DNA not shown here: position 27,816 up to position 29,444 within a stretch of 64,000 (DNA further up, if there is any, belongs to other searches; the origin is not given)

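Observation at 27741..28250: A fragment of ctpA duplicated 10 bp downstream of tRNA-Val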

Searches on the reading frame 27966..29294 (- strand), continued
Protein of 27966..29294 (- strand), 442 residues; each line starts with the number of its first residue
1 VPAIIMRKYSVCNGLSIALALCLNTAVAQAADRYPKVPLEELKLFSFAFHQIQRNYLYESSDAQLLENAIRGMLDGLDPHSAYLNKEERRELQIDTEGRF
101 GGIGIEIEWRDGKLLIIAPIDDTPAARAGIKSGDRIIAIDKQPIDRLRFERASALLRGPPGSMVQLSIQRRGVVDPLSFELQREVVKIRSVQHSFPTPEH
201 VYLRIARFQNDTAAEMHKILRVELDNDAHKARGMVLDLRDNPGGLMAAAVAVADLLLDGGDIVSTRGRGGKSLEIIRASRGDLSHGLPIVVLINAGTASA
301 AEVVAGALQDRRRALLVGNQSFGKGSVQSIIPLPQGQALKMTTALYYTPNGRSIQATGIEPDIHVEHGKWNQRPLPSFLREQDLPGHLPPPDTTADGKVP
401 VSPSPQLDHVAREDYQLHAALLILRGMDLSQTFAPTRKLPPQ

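Call 21: find_encoding_contigs(protein=P0121, flank=3000)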
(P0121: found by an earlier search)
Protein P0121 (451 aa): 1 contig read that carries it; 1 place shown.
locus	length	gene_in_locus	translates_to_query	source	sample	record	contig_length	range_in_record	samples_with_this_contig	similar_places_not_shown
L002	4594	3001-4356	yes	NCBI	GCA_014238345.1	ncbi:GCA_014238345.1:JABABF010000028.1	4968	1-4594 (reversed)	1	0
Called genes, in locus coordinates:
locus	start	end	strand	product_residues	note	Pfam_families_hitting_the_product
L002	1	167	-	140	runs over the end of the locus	PF00581:Rhodanese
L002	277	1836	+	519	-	PF01676:Metalloenzyme, PF06415:iPGM_N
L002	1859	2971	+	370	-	PF01551:Peptidase_M23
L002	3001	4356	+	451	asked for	PF22694:CtpB_N-like (weak), PF00595:PDZ (weak), PF13180:PDZ_2, PF17820:PDZ_6, PF03572:Peptidase_S41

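Call 41: find_encoding_contigs(protein=P0004, flank=4000, max_places=2)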
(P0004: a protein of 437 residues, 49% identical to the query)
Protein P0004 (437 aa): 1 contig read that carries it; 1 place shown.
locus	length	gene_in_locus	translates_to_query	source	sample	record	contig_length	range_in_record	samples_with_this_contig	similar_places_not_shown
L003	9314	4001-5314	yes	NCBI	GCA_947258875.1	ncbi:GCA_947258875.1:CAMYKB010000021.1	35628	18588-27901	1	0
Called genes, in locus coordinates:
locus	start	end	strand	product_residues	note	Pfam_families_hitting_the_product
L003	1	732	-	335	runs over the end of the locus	PF01210:NAD_Gly3P_dh_N, PF07479:NAD_Gly3P_dh_C, PF20618:GPD_NAD_C_bact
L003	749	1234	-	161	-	PF02556:SecB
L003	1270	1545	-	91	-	PF00462:Glutaredoxin, PF13417:GST_N_3 (weak)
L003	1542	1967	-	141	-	PF00581:Rhodanese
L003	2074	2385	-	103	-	PF01022:HTH_5, PF12840:HTH_20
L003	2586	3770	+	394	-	PF01551:Peptidase_M23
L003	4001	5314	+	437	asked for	PF22694:CtpB_N-like, PF00595:PDZ, PF13180:PDZ_2, PF17820:PDZ_6, PF03572:Peptidase_S41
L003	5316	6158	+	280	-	PF04748:Polysacc_deac_2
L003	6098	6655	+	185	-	PF01965:DJ-1_PfpI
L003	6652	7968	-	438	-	PF02353:CMAS, PF13489:Methyltransf_23, PF07021:MetW (weak), PF13847:Methyltransf_31, PF08241:Methyltransf_11, PF08242:Methyltransf_12, PF13649:Methyltransf_25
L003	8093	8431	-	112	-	-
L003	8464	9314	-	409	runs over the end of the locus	PF00072:Response_reg, PF12706:Lactamase_B_2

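Call 42: find_encoding_contigs(protein=P0003, flank=3000, max_places=2)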
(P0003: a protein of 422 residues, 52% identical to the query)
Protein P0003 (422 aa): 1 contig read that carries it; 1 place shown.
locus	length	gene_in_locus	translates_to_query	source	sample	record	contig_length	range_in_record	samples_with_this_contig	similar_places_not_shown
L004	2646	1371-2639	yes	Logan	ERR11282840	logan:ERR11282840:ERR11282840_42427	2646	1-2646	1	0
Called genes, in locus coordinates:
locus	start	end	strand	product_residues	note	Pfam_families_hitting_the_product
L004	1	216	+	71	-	?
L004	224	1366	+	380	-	PF11932:DUF3450 (weak), PF01551:Peptidase_M23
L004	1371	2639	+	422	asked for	PF22694:CtpB_N-like, PF13180:PDZ_2, PF17820:PDZ_6, PF03572:Peptidase_S41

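Call 45: search_protein_families(library=pfam, proteins=[window:27966-29279:-])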
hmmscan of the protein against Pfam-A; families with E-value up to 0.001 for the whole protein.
window:27966-29279:- (437 aa): 5 families
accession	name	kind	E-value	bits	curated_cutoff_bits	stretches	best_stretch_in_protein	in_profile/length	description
PF03572.23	Peptidase_S41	-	2e-50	171.1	24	1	197-360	4-165/165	Peptidase family S41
PF13180.12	PDZ_2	-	1.8e-11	44.6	27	1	96-169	1-73/80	PDZ domain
PF17820.7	PDZ_6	-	6.2e-11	42.3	27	1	113-165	4-54/54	PDZ domain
PF00595.29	PDZ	-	6.9e-09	36.4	23.2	1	91-164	6-81/81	PDZ domain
PF22694.1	CtpB_N-like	-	5.6e-08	33.6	27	1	32-82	35-84/85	Activating protease CtpB N-terminal domain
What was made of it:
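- On S41 C-terminal processing protease (CtpA/Prc family), for the live gene: Pfam PF03572 2e-50, PDZ families, CtpB_N-like (call 45).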
